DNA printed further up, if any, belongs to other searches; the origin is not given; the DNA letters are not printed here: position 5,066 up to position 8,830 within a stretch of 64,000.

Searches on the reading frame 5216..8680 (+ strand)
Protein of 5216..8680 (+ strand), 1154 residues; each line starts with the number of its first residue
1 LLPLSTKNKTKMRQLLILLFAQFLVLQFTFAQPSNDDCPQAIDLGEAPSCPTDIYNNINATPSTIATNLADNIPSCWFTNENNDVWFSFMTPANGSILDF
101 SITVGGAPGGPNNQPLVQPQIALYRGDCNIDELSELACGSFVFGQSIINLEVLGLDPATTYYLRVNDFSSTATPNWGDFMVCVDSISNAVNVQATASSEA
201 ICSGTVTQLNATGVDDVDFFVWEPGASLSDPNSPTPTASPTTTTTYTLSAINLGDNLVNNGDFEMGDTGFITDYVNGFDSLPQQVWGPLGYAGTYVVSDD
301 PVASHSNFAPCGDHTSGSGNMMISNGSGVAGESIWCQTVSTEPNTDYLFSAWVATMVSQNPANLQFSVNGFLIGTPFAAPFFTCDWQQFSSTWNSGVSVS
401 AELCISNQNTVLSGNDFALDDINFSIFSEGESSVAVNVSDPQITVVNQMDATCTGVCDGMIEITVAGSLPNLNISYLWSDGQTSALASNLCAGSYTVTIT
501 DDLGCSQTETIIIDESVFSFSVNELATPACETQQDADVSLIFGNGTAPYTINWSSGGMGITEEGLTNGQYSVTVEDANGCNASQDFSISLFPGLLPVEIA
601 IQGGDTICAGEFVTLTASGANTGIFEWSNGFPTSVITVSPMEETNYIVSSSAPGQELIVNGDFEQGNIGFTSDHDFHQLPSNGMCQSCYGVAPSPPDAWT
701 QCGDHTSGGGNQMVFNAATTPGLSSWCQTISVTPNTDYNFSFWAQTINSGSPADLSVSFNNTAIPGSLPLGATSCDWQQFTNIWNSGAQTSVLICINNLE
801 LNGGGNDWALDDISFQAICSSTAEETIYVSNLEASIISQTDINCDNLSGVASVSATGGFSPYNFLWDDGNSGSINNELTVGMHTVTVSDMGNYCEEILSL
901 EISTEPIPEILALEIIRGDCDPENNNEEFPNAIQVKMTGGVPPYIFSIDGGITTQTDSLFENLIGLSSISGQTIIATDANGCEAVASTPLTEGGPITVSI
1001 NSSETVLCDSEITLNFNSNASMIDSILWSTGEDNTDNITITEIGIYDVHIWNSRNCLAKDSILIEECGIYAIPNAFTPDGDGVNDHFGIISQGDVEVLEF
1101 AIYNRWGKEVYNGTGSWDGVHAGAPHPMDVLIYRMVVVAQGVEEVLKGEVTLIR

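Call 42: search_protein_families(library=pfam, proteins=[window:5216-8680:+], max_evalue=0.00001)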
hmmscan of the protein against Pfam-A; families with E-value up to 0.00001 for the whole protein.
window:5216-8680:+ (1154 aa): 2 families
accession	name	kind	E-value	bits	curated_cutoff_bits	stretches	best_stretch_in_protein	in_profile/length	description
PF13573.12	SprB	-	1.2e-14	54.1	28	1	447-483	3-37/37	SprB repeat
PF13585.12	CHU_C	-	3.4e-11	43.6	27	1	1071-1133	2-66/86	CHU_C Type IX secretion signal domain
